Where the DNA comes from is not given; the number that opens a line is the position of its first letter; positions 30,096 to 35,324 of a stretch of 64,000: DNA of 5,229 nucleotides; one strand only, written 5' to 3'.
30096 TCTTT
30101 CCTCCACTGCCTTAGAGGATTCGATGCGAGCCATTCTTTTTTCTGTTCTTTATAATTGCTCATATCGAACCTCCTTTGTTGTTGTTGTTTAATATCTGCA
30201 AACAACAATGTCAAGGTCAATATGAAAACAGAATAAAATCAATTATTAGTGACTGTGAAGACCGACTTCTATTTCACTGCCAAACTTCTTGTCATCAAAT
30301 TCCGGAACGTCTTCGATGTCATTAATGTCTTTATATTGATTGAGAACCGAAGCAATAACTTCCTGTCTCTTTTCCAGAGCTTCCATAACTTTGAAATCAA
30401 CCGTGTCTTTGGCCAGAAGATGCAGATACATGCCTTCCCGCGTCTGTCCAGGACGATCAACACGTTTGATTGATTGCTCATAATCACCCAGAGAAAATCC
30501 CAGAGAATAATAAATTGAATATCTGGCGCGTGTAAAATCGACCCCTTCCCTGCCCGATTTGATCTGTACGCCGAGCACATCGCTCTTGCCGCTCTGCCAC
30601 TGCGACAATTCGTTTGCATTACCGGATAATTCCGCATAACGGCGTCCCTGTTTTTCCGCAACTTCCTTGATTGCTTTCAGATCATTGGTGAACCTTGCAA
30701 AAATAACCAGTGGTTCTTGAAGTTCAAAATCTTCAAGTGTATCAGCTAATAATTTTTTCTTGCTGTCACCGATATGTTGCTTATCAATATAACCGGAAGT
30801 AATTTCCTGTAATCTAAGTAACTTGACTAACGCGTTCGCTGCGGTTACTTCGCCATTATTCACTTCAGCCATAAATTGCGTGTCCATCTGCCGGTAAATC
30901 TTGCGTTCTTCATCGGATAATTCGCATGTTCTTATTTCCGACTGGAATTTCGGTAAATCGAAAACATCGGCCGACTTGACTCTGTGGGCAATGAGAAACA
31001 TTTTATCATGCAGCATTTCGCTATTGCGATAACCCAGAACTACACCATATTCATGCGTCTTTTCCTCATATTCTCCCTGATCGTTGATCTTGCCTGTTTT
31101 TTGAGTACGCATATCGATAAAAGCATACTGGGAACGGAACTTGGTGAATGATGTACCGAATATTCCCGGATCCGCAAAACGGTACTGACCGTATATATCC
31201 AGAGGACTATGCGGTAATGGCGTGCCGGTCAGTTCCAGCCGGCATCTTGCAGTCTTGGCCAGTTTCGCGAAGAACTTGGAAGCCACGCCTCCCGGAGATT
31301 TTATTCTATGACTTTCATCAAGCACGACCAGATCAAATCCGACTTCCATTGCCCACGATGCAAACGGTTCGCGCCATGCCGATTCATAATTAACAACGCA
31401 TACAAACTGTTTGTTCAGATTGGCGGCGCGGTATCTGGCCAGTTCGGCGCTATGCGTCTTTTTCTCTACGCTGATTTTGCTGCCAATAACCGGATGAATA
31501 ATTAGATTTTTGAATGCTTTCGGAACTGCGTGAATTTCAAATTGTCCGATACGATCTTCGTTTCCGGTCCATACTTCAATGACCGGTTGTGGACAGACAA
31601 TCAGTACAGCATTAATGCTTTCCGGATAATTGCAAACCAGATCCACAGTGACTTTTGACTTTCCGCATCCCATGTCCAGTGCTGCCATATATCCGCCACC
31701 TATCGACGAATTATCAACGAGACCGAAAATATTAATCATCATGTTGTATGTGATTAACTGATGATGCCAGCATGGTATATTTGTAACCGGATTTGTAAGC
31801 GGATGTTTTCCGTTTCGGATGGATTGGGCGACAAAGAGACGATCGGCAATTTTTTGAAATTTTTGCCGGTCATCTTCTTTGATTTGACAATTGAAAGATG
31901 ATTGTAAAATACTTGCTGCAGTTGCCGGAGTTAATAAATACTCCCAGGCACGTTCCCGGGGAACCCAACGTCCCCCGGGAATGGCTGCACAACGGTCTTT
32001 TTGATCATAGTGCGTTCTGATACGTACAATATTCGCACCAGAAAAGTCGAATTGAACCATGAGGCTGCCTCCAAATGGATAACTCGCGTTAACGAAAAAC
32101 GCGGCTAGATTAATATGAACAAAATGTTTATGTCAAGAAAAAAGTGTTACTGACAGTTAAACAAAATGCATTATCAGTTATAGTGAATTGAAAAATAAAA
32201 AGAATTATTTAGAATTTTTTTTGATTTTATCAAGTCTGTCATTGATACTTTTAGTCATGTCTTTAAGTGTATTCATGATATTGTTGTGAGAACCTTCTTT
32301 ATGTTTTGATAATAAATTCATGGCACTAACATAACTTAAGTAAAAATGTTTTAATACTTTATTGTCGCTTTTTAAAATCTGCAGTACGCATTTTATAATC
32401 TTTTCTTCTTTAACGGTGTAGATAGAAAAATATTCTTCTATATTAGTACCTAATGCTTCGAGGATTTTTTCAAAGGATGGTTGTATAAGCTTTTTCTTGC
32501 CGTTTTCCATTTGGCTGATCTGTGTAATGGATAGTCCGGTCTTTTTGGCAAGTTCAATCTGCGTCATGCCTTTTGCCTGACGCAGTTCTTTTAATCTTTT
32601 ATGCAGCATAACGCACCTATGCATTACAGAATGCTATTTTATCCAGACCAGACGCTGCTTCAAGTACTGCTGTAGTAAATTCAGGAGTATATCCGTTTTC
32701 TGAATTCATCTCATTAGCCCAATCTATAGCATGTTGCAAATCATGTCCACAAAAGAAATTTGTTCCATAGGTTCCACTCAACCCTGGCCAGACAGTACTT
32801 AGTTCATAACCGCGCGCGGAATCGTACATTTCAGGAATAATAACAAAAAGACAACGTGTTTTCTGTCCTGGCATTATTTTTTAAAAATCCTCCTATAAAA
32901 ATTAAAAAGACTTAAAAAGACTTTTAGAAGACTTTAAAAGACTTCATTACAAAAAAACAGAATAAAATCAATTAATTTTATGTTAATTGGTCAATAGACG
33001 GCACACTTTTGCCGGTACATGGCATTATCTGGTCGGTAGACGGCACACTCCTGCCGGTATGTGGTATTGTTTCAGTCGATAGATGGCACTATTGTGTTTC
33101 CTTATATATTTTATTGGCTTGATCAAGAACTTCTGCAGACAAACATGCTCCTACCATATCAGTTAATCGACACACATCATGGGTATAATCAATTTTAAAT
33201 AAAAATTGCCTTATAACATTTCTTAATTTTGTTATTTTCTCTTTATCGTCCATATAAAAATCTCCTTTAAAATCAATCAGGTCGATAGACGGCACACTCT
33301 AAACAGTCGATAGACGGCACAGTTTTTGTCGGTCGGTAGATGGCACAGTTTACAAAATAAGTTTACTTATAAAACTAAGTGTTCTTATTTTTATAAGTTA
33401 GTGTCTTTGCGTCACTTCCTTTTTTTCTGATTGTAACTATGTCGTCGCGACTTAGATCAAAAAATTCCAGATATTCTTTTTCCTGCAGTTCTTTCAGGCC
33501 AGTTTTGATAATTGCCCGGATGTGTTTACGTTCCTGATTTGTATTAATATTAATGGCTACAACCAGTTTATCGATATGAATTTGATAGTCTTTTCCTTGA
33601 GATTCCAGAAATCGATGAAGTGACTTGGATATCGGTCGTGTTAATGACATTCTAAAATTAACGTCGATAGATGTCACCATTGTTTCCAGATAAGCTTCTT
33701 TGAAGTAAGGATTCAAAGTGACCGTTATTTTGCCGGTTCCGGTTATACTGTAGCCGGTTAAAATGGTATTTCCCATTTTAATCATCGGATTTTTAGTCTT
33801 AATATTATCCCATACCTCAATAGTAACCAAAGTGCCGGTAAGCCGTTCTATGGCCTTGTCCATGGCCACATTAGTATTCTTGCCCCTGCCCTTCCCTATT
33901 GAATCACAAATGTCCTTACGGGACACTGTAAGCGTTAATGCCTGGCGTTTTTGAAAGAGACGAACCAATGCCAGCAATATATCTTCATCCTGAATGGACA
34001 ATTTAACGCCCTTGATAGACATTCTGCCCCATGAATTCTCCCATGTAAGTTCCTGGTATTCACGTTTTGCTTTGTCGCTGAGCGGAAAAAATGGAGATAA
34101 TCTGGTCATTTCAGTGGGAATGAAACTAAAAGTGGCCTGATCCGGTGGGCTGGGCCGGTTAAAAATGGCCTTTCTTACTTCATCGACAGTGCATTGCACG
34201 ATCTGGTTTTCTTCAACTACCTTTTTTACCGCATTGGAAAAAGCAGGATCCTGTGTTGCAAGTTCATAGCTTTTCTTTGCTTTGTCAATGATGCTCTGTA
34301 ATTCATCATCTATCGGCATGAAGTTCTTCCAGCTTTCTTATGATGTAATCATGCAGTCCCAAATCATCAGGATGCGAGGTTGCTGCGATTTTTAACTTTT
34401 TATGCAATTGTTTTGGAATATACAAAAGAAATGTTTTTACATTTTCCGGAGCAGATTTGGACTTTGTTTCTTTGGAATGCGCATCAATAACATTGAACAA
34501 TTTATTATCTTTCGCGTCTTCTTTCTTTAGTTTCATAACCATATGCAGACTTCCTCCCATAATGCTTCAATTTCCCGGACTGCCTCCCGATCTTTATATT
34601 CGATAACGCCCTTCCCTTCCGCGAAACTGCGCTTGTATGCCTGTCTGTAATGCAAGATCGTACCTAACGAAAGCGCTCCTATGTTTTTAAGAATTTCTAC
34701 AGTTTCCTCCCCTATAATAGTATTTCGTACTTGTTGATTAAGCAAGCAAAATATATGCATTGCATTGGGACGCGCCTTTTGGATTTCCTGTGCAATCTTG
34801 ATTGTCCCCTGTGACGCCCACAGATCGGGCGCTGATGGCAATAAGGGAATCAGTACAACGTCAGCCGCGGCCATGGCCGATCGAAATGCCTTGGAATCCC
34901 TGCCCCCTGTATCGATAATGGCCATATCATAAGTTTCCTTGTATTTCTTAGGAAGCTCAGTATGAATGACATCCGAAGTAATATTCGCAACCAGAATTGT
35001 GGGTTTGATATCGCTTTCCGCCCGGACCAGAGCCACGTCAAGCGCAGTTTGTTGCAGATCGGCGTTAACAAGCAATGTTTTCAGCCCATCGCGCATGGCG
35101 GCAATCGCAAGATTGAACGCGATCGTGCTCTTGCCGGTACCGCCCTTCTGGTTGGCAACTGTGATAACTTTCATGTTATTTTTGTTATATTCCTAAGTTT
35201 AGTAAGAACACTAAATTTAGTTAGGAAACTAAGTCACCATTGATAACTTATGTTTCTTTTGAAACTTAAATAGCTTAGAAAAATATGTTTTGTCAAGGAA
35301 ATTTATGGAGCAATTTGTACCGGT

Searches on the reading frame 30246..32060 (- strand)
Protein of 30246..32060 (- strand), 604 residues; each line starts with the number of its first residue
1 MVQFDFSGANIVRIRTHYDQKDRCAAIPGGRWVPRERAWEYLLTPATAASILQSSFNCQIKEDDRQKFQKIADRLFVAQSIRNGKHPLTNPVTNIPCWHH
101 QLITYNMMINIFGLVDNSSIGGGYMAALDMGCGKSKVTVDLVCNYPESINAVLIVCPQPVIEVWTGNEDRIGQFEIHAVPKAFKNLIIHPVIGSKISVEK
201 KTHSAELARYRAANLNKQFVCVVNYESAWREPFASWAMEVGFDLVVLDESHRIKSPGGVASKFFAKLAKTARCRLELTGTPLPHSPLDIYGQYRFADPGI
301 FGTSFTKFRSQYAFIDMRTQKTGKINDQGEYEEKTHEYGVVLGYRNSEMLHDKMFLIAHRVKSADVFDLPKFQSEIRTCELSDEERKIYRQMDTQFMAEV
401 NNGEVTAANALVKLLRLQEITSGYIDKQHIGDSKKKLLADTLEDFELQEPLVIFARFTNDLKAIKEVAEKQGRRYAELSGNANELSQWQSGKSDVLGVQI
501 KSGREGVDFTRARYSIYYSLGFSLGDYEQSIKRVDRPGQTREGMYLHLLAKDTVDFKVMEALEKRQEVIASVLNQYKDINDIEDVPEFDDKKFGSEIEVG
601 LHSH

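Call 58: search_protein_families(library=phrogs, proteins=[window:30246-32060:-], max_evalue=0.00001)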
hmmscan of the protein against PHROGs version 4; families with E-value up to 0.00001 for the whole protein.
window:30246-32060:- (604 aa): 4 families
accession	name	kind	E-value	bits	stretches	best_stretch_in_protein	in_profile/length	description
phrog_62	-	DNA, RNA and nucleotide metabolism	1.4e-94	318.8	1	85-584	685-1144/1881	DNA helicase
phrog_16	-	DNA, RNA and nucleotide metabolism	3.6e-11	43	1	126-562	295-607/986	DNA helicase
phrog_29996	-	unknown function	3.6e-10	39.5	1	220-569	818-1160/1189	-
phrog_11354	-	unknown function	1.8e-07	31.8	1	482-573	13-105/116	-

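Call 116: search_protein_families(library=pfam, proteins=[window:30246-32060:-], max_evalue=0.001)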
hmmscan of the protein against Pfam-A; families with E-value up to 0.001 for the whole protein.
window:30246-32060:- (604 aa): 3 families
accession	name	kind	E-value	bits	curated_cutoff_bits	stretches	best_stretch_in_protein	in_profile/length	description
PF00176.29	SNF2-rel_dom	-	1.3e-20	74.1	24.9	1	125-420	21-284/290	SNF2-related domain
PF00271.37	Helicase_C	-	5.4e-07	30.3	23.5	1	436-538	4-110/110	Helicase conserved C-terminal domain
PF04851.21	ResIII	-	3.6e-06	27.4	22.5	1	125-281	27-162/164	Type III restriction enzyme, res subunit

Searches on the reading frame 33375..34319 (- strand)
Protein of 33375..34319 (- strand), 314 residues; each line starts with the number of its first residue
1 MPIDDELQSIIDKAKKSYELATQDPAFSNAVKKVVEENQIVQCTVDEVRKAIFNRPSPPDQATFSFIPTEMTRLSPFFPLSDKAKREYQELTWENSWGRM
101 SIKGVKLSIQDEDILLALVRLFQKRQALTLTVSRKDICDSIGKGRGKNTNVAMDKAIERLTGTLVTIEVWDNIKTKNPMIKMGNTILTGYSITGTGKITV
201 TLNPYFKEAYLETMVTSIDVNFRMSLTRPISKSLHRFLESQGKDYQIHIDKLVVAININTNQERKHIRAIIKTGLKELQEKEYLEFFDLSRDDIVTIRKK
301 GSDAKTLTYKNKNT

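Call 58: search_protein_families(library=phrogs, proteins=[window:33375-34319:-], max_evalue=0.00001)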
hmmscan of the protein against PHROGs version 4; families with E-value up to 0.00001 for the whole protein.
window:33375-34319:- (314 aa): 0 families

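Call 116: search_protein_families(library=pfam, proteins=[window:33375-34319:-], max_evalue=0.001)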
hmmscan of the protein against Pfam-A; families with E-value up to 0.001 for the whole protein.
window:33375-34319:- (314 aa): 2 families
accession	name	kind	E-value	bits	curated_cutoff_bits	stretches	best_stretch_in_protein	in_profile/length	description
PF10134.15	RPA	-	2e-07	31.3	27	1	76-271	10-218/228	Replication initiator protein A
PF01051.27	Rep3_N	-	1.4e-06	29.2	22.4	1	106-238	14-140/141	Initiator Replication protein, WH1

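Call 123: search_dna_similar(query=window:33375-34316:-, collection=plasmids, mode=protein, max_rows=8)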
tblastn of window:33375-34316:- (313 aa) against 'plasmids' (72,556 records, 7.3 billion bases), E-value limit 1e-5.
Records with a match: 11; places in all: 11; records where one place covers at least 80% of the query: 7.
Best place of each record, by identity: <60% 11.
By first word of the organism name: Lawsonia 9; Desulfolutivibrio 1; Ahniella 1.
By predicted mobility (MOB-suite, as given by PLSDB): non-mobilizable 11.
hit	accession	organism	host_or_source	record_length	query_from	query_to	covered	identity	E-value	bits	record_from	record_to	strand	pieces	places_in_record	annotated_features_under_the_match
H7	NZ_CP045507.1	Desulfolutivibrio sulfoxidireducens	cell culture,sewage treatment plant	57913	47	306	83%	28.9%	3e-20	99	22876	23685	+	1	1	replication initiation protein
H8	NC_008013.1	Lawsonia intracellularis PHE/MN1-00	Sus scrofa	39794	18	277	83%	28.6%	2e-18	93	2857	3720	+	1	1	hypothetical protein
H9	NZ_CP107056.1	Lawsonia intracellularis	-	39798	18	277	83%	28.6%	2e-18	93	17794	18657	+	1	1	hypothetical protein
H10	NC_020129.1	Lawsonia intracellularis N343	-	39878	18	277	83%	28.6%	2e-18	93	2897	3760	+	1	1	hypothetical protein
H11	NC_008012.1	Lawsonia intracellularis PHE/MN1-00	Sus scrofa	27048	25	283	83%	26.8%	7e-15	82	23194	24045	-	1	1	hypothetical protein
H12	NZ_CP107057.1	Lawsonia intracellularis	-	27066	25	283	83%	26.8%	7e-15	82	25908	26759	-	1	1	hypothetical protein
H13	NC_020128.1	Lawsonia intracellularis N343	-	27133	25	283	83%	26.8%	7e-15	82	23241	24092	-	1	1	hypothetical protein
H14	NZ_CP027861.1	Ahniella affigens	whole organism,Sandy soil near a stream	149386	66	307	77%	25.3%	4e-10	68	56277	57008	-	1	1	trfA: plasmid replication initiator TrfA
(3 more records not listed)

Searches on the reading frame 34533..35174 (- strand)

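Call 58: search_protein_families(library=phrogs, proteins=[window:34533-35174:-], max_evalue=0.00001)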
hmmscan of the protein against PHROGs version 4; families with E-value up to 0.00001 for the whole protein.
window:34533-35174:- (213 aa): 1 family
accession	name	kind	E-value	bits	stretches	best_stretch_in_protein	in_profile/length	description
phrog_164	-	DNA, RNA and nucleotide metabolism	2.3e-45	156.6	1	1-209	224-469/500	ParA-like partition protein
